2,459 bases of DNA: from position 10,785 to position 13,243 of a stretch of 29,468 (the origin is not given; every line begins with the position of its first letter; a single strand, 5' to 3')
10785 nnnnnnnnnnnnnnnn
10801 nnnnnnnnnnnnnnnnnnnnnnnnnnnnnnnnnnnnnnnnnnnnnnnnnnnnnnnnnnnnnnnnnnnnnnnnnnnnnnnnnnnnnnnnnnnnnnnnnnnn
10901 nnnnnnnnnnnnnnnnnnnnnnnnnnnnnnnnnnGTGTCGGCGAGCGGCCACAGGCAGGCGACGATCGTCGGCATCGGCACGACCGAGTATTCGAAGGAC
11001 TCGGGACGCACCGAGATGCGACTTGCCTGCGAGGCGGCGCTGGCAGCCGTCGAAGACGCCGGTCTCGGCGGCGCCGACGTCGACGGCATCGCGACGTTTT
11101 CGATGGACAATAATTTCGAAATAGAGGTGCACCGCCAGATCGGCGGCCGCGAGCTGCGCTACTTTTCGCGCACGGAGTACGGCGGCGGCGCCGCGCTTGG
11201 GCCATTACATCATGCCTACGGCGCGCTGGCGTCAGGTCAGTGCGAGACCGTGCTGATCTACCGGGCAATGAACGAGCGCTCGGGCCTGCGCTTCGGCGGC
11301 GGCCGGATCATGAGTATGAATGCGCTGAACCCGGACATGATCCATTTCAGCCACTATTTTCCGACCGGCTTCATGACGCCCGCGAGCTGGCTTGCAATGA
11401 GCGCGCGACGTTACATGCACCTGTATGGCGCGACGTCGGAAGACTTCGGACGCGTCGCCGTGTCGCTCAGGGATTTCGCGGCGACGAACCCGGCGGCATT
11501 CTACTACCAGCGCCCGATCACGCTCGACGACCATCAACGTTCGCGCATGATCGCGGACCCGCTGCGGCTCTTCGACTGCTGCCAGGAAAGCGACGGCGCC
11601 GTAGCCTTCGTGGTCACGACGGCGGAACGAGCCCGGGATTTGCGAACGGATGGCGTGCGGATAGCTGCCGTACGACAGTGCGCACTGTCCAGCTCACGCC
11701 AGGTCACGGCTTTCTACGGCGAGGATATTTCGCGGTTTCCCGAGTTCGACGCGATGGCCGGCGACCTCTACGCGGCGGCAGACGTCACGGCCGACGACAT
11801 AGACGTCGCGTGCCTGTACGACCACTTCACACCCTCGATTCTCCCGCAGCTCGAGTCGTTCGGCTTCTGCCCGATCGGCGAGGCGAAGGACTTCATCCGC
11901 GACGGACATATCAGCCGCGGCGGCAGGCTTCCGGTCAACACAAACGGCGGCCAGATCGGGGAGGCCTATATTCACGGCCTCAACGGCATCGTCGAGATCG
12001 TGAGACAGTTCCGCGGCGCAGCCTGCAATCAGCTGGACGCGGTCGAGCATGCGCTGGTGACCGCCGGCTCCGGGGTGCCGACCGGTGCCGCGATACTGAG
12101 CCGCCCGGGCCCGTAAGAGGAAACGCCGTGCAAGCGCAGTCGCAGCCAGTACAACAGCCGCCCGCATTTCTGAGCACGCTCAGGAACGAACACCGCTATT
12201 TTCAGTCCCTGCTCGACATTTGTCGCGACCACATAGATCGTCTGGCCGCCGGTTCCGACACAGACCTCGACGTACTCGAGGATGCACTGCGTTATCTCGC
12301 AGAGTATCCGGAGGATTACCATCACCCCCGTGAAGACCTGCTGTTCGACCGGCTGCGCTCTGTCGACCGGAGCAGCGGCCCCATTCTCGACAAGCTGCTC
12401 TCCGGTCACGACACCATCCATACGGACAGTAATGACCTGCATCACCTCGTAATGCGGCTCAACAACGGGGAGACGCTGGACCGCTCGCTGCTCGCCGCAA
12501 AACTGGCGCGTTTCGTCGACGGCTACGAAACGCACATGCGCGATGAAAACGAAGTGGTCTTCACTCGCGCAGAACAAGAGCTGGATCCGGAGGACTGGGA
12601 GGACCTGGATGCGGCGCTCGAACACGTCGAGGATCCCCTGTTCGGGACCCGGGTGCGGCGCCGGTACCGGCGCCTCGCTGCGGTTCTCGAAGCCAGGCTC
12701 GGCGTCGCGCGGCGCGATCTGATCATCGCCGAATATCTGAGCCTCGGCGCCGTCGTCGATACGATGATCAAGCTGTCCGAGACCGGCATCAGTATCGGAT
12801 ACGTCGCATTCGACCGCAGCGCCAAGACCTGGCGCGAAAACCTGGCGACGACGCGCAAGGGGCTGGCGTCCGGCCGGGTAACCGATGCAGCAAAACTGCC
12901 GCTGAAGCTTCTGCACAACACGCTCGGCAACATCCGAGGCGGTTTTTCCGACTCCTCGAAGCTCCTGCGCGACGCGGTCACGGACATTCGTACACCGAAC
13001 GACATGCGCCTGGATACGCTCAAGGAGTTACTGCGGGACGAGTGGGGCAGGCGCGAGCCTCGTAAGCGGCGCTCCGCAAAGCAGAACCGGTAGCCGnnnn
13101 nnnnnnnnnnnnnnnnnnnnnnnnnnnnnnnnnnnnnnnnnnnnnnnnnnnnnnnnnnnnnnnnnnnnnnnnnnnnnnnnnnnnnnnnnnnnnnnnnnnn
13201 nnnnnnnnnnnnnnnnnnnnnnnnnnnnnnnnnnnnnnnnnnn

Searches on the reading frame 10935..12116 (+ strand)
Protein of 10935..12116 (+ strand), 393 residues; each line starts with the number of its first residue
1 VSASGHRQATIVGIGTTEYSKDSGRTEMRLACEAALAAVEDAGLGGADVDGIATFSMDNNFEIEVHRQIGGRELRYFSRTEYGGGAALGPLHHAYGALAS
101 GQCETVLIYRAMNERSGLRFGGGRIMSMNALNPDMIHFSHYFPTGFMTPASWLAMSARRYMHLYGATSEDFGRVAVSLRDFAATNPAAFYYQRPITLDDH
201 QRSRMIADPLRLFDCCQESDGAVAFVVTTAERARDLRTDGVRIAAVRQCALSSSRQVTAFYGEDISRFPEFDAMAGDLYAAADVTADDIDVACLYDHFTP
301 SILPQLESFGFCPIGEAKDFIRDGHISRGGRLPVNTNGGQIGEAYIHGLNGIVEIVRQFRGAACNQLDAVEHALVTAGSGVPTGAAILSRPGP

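Call 13: search_protein_families(library=pfam, proteins=[window:10935-12116:+])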
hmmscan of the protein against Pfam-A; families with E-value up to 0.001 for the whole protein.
window:10935-12116:+ (393 aa): 1 family
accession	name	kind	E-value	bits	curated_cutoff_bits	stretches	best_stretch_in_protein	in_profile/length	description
PF22691.2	Thiolase_C_1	-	4.2e-29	101.6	28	1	275-383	24-135/144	Thiolase C-terminal domain-like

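Call 34: search_protein_families(library=ncbifam, proteins=[window:10935-12116:+], max_evalue=0.00001)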
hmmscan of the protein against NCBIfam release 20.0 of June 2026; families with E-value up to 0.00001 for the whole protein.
window:10935-12116:+ (393 aa): 18 families
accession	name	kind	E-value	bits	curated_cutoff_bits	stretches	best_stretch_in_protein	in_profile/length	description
NF005892.0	PRK07855.1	subfamily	5.6e-168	558.8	469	1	7-390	6-389/390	lipid-transfer protein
NF004811.0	PRK06158.1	subfamily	1.6e-73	247.9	421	1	7-381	8-369/384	acetyl-CoA acetyltransferase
NF006010.0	PRK08142.1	subfamily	3.6e-57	193.9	462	1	6-379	4-370/388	thiolase domain-containing protein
NF004720.0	PRK06064.1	subfamily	1.6e-49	168.7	420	1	7-373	2-365/389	thiolase domain-containing protein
NF004715.0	PRK06059.1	equivalog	3.5e-44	151.3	424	1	7-380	4-387/399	lipid-transfer protein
NF053570.1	AcCoTHIOL_METTL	equivalog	7.1e-39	133.7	600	1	150-377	142-368/385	acetyl-CoA acetyltransferase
NF009228.0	PRK12578.1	subfamily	1e-35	123.1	485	1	7-364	3-357/387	thiolase domain-containing protein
NF004810.0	PRK06157.1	equivalog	9.4e-35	120.5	403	1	6-383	6-386/400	acetyl-CoA acetyltransferase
NF004982.0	PRK06365.1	equivalog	1.1e-34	120.3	695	1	6-359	15-385/430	thiolase domain-containing protein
NF006102.0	PRK08256.1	subfamily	1.9e-34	119.4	436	1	94-375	92-376/394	lipid-transfer protein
NF006180.0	PRK08313.1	subfamily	1e-32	113.5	514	1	7-377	4-369/389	thiolase domain-containing protein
NF053628.1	BnzsclthlBbsBGT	equivalog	2.8e-30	105.4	750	1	153-370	143-359/389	benzoylsuccinyl-CoA thiolase subunit BbsB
NF005704.0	PRK07516.1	subfamily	8.2e-30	104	412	1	8-352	3-343/389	thiolase domain-containing protein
NF004721.0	PRK06065.1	equivalog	2.3e-27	95.9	455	1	7-365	10-364/393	thiolase domain-containing protein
NF004722.0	PRK06066.1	equivalog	5.6e-26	91.4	516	1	84-386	85-378/385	thiolase domain-containing protein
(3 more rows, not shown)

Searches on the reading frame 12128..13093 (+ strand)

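Call 89: search_protein_families(library=pfam, proteins=[window:12128-13093:+], max_evalue=0.01)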
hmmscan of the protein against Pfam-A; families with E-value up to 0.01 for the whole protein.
window:12128-13093:+ (321 aa): 1 family
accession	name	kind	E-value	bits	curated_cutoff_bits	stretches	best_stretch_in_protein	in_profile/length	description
PF01814.28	Hemerythrin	-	1.8e-12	48.3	25.3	1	15-147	3-126/127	Hemerythrin HHE cation binding domain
